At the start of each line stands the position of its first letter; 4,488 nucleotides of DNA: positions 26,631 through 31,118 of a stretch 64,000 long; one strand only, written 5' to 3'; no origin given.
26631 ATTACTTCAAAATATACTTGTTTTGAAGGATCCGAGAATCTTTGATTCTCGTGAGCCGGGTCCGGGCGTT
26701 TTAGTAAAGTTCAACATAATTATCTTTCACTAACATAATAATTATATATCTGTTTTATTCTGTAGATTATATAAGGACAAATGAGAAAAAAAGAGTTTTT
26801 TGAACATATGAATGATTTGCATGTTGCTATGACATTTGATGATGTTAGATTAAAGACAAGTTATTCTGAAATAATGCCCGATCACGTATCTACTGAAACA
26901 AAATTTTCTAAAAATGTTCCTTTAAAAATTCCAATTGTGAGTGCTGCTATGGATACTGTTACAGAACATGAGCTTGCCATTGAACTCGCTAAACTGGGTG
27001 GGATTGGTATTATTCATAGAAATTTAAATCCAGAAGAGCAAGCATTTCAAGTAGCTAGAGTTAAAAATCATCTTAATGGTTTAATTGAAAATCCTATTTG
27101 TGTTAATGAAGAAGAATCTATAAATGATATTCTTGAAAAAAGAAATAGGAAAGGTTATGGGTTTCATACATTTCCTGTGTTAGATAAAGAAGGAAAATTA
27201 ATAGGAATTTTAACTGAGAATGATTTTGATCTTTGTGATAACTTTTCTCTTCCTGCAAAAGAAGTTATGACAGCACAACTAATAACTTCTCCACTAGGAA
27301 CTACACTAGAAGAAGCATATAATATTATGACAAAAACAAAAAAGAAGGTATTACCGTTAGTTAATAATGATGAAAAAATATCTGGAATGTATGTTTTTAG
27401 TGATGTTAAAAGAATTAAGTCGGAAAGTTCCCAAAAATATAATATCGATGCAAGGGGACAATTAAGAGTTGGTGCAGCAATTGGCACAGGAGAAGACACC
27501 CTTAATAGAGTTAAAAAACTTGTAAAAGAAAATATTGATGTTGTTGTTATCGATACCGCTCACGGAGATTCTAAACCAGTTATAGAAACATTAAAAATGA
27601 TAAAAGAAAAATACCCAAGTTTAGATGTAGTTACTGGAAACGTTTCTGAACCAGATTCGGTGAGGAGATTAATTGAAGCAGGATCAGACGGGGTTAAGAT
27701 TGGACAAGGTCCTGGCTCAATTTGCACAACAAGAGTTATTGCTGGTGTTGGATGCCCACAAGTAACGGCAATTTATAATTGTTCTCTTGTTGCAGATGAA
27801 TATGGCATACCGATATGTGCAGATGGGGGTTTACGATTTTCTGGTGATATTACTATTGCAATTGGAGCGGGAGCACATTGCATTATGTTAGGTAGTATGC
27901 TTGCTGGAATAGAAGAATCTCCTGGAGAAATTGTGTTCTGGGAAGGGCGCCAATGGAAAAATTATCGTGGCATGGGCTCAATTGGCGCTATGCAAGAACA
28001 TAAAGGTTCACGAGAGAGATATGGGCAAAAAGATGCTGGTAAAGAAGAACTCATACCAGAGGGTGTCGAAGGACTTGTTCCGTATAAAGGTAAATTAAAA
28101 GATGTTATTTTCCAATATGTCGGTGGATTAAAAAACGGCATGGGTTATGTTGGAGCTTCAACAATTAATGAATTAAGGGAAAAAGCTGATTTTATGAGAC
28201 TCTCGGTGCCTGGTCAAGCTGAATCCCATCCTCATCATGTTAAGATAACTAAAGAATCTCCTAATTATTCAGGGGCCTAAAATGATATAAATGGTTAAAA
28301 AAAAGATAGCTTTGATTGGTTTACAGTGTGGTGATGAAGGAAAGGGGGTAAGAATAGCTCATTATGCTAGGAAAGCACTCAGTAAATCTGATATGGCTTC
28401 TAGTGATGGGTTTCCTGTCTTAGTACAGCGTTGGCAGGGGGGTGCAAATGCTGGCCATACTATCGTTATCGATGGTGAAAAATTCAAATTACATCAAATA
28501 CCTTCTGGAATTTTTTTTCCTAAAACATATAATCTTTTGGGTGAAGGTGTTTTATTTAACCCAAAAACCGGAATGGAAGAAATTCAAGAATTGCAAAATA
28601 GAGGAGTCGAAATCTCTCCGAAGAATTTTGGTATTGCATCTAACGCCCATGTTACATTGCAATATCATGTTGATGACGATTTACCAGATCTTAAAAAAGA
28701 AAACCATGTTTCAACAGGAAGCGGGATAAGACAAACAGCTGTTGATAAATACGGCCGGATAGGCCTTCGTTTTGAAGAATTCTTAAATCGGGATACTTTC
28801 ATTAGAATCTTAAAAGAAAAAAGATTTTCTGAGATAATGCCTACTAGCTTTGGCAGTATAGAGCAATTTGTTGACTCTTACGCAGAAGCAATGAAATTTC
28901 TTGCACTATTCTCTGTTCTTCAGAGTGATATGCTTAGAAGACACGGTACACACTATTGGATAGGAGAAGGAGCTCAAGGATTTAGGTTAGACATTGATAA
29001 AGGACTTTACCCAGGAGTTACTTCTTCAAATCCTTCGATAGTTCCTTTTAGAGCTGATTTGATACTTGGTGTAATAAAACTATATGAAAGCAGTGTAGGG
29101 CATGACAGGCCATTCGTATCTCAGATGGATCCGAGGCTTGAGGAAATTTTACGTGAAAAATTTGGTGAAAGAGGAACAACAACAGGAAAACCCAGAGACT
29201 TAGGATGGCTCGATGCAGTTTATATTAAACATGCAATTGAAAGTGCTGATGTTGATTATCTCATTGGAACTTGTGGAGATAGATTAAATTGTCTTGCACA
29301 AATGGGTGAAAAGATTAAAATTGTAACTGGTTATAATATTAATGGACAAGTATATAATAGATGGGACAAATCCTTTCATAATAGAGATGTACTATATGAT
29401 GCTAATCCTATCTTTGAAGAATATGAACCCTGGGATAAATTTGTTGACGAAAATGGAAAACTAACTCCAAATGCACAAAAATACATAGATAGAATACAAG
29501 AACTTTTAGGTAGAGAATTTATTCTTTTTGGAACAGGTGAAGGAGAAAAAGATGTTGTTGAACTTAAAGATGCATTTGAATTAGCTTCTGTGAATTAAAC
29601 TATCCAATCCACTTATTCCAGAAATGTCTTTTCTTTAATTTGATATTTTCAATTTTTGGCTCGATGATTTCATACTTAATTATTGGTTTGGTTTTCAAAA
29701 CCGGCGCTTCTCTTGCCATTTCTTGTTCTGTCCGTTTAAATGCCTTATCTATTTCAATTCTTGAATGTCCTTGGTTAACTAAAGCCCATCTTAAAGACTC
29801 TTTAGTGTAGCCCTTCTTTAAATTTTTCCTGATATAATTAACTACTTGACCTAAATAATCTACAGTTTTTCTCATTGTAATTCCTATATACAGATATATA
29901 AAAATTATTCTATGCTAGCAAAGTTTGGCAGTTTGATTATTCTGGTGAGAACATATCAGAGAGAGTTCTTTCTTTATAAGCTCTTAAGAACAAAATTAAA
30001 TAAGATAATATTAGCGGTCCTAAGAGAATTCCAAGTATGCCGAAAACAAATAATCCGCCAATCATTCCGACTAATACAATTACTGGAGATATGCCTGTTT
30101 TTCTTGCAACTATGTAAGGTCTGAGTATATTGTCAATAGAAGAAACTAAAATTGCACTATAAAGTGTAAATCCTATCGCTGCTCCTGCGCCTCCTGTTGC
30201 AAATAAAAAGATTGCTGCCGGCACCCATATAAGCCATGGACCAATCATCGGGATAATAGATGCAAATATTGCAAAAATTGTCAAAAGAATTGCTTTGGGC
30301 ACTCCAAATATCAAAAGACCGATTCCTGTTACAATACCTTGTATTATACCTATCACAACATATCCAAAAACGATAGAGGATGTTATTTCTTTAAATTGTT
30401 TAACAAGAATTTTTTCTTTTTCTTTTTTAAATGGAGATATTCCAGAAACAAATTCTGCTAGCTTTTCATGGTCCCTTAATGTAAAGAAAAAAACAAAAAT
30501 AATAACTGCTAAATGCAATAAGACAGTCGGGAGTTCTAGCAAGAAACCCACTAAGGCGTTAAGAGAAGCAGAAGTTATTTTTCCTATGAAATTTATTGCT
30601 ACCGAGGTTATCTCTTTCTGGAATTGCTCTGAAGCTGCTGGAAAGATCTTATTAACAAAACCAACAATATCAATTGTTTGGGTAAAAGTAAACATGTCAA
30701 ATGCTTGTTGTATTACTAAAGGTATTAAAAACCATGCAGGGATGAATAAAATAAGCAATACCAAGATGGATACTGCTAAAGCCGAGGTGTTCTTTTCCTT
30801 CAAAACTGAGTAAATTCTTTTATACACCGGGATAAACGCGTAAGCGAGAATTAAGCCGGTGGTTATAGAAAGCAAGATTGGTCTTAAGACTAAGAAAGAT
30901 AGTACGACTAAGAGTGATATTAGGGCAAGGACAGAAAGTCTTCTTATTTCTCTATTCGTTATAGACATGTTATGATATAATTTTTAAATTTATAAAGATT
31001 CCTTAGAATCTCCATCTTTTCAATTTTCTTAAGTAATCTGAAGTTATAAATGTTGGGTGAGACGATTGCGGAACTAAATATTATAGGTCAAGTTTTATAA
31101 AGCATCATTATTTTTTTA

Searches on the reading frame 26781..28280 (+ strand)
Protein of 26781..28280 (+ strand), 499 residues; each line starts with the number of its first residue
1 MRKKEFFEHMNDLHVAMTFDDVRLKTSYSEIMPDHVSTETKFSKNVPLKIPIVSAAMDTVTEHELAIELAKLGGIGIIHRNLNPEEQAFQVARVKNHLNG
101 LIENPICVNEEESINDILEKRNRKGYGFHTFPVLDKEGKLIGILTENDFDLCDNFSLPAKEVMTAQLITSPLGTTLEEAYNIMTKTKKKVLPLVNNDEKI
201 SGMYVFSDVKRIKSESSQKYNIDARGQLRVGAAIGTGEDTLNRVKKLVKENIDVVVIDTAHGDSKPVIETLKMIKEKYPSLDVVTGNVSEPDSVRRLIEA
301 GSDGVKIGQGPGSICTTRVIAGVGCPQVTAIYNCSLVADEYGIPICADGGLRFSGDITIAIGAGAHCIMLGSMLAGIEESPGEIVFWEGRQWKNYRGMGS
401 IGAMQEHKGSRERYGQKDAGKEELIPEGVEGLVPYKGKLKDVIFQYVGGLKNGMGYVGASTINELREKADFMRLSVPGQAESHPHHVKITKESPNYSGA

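Call 42: search_protein_families(library=pfam, max_evalue=0.00001, proteins=[window:26781-28280:+])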
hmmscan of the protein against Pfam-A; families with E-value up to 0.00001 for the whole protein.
window:26781-28280:+ (499 aa): 3 families
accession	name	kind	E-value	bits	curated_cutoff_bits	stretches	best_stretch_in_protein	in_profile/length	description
PF00478.31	IMPDH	-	7.1e-146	486.1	25.6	1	16-485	1-345/345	IMP dehydrogenase / GMP reductase domain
PF00571.33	CBS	-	3.5e-16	59.7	24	1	103-149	7-51/57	CBS domain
PF03060.21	NMO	-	3.9e-07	30.2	28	0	225-381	87-232/331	Nitronate monooxygenase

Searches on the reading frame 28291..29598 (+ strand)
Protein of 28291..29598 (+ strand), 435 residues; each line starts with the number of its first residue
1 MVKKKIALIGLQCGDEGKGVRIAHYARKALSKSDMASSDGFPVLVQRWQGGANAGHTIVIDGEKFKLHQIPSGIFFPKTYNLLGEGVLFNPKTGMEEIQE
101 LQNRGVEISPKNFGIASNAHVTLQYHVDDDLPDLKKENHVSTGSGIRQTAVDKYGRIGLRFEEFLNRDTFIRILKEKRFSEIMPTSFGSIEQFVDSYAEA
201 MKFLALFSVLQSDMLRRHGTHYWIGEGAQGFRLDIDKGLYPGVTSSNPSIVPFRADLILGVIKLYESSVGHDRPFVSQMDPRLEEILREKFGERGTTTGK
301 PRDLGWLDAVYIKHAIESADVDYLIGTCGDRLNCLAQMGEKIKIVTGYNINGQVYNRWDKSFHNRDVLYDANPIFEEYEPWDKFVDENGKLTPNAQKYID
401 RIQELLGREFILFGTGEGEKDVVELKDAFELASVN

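Call 42: search_protein_families(library=pfam, max_evalue=0.00001, proteins=[window:28291-29598:+])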
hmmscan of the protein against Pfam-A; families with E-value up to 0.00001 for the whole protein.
window:28291-29598:+ (435 aa): 1 family
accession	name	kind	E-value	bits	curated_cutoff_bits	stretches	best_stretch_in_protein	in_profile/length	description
PF00709.27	Adenylsucc_synt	-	1.7e-76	258.1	27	1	8-422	2-415/416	Adenylosuccinate synthetase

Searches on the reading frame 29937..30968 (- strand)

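Call 42: search_protein_families(library=pfam, max_evalue=0.00001, proteins=[window:29937-30968:-])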
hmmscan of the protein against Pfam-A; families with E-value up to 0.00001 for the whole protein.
window:29937-30968:- (343 aa): 1 family
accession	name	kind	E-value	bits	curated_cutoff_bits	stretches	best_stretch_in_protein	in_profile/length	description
PF01594.21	AI-2E_transport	-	2.6e-48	165.3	34.3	1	12-331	3-326/327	AI-2E family transporter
